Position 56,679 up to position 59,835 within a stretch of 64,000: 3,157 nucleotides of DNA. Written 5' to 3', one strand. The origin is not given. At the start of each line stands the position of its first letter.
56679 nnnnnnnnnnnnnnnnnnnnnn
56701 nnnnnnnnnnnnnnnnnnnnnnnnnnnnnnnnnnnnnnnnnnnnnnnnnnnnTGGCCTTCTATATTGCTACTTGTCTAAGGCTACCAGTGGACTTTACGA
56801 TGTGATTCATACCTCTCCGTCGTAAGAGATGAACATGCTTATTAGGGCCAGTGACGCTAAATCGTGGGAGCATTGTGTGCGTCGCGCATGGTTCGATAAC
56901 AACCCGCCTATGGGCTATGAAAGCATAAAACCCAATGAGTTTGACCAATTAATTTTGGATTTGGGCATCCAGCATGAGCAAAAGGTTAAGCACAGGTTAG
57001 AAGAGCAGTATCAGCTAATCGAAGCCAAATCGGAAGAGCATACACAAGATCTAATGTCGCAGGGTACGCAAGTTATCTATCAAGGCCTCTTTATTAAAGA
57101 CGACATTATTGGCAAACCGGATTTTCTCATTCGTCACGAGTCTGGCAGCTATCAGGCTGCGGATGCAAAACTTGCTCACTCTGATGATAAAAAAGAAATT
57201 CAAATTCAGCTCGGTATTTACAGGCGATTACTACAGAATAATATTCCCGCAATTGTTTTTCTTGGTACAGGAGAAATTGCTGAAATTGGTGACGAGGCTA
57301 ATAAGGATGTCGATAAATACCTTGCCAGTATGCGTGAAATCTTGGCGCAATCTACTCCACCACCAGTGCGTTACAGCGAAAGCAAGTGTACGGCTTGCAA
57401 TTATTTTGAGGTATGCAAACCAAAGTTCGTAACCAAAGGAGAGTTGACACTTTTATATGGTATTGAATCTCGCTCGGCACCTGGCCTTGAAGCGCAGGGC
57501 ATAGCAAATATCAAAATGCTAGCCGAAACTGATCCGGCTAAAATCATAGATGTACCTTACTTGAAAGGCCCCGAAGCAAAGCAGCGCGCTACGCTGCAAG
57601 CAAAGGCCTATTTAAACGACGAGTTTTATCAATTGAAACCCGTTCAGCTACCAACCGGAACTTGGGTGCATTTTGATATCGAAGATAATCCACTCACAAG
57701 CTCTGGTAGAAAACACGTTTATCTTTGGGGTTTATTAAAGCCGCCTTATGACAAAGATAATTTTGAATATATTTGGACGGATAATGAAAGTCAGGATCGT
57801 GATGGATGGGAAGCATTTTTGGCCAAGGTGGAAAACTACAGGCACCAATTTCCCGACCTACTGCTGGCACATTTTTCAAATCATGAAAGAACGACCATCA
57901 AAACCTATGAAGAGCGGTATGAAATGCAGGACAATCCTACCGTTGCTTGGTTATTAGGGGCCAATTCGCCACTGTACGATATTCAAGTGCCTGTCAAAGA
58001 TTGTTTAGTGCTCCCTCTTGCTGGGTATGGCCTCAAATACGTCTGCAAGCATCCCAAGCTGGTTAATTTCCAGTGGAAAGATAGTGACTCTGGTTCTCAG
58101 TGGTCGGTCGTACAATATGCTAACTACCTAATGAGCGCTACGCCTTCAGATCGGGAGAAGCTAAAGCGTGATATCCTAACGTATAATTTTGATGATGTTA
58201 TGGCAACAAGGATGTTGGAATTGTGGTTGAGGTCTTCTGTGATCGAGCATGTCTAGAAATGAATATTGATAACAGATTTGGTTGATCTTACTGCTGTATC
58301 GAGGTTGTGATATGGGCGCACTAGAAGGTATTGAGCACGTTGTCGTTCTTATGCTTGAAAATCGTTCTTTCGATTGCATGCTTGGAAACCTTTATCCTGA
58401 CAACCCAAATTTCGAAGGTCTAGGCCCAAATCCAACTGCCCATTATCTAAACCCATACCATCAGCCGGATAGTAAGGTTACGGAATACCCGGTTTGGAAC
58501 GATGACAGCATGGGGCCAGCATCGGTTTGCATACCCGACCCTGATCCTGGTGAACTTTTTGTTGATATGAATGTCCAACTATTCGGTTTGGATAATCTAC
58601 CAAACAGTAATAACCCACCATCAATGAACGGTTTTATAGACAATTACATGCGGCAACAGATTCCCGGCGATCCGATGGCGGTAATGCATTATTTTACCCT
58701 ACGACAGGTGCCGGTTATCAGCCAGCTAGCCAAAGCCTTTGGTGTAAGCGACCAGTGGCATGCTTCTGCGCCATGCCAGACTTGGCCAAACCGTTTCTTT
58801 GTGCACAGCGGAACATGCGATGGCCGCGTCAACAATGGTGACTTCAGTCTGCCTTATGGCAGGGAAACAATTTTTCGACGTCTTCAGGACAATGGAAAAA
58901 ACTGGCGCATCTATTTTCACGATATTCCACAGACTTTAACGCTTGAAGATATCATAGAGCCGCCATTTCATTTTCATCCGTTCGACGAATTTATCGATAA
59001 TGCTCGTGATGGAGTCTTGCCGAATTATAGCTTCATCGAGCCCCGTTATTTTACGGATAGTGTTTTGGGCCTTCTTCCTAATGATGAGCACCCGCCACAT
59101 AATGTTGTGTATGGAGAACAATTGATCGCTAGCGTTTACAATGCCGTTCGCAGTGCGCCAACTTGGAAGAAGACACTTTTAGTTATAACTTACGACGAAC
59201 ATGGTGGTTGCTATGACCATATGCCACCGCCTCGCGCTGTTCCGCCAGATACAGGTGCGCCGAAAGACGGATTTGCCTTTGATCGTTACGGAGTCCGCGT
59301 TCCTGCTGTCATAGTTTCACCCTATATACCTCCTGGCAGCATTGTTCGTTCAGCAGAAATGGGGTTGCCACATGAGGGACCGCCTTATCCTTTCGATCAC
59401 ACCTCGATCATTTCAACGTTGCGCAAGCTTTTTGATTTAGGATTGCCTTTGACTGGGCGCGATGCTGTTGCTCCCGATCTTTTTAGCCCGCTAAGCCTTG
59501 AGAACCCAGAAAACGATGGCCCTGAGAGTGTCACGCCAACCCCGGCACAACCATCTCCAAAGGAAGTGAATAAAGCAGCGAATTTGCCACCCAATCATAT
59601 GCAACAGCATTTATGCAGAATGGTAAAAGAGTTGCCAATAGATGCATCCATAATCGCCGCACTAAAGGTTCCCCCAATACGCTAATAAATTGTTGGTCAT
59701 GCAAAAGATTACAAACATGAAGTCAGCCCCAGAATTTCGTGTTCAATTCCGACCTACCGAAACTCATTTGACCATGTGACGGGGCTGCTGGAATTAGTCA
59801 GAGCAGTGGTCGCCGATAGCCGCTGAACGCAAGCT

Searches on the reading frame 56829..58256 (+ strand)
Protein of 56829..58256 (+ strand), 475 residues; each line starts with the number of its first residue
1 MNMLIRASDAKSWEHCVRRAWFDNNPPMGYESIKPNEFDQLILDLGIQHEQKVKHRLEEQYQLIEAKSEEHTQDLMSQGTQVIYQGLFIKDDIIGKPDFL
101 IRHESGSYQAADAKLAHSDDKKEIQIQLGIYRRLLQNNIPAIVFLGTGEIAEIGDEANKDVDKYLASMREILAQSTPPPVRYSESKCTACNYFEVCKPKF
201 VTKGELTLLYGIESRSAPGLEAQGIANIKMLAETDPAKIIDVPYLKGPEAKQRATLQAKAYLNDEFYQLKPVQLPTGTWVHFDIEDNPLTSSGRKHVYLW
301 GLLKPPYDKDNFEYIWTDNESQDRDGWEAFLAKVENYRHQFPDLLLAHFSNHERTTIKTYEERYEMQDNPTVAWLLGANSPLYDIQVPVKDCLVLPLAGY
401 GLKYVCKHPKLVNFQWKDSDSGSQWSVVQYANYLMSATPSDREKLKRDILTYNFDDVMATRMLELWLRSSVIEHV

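Call 23: search_protein_families(library=ncbifam, proteins=[window:56829-58256:+], max_evalue=0.0001)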
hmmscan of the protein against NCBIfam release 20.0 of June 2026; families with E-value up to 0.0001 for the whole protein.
window:56829-58256:+ (475 aa): 2 families
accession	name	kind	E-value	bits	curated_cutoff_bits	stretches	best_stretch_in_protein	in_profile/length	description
TIGR03491.1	TIGR03491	subfamily_domain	2.6e-58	198.1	97.45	1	6-467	2-462/462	TM0106 family RecB-like putative nuclease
TIGR00372.1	cas4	equivalog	2.9e-14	53.3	65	1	80-198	52-180/180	CRISPR-associated protein Cas4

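Call 60: search_protein_families(library=padloc, proteins=[window:56829-58256:+], max_evalue=0.001)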
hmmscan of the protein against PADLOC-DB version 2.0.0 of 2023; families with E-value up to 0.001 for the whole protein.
window:56829-58256:+ (475 aa): 12 families
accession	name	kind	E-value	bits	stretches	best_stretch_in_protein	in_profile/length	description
PDLC00943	Cas4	-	7.6e-15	53.3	1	80-198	52-180/180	CRISPR-associated protein Cas4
PDLC01447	Cas4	-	1.3e-13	49.8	1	2-199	2-160/161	"CAS-I,CAS-II,CAS-III,CAS-IV,CAS-V,CAS-VI; acquisition_associated"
PDLC01250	Cas4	-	1.5e-13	49.4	1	69-197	50-168/168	"CAS-I,CAS-II,CAS-III,CAS-IV,CAS-V,CAS-VI; acquisition_associated"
PDLC00944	Cas4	-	2.2e-10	39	1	69-197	38-177/177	Cas4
PDLC01611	Cas4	-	1e-08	33.6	1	12-197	7-157/158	"CAS-I,CAS-II,CAS-III,CAS-IV,CAS-V,CAS-VI; acquisition_associated"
PDLC02085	Cas4a2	-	3e-06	25.7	1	87-197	54-162/166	-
PDLC01773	Cas4c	-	1.6e-05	22.4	1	152-204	151-200/229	-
PDLC01771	Cas4b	-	2.4e-05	22.6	1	151-196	114-158/162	-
PDLC02083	Cas4_II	-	4.5e-05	22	1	95-197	75-184/186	-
PDLC02035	Cas4d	-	5e-05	20.9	1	56-200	29-178/196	-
PDLC01747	Cas1g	-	5.1e-05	20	1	152-199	132-179/523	-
PDLC02086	Cas4b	-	0.00075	17.6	0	152-196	116-159/161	-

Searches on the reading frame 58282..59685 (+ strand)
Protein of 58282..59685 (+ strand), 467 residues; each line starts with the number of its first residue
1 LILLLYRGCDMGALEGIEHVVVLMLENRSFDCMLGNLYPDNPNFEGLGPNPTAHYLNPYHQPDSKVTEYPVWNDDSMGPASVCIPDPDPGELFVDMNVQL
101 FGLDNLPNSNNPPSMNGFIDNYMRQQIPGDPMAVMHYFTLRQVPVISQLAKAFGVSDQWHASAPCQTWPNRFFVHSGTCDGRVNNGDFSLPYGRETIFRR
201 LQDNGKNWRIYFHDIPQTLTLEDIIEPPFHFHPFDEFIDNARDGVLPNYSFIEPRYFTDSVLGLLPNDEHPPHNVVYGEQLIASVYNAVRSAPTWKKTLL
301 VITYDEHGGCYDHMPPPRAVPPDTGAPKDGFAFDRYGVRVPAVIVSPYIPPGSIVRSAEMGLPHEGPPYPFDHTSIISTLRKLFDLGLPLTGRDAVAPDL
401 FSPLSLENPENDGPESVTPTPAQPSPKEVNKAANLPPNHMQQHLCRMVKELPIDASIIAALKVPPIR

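Call 23: search_protein_families(library=ncbifam, proteins=[window:58282-59685:+], max_evalue=0.0001)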
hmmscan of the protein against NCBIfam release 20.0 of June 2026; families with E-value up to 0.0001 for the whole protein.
window:58282-59685:+ (467 aa): 2 families
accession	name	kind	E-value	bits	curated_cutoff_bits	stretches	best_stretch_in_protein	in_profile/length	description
TIGR03396.1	PC_PLC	equivalog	1.2e-35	123.1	580.25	2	11-214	38-232/688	phosphocholine-specific phospholipase C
TIGR03397.1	acid_phos_Burk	subfamily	2e-17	63.5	362.75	1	236-355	334-433/483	acid phosphatase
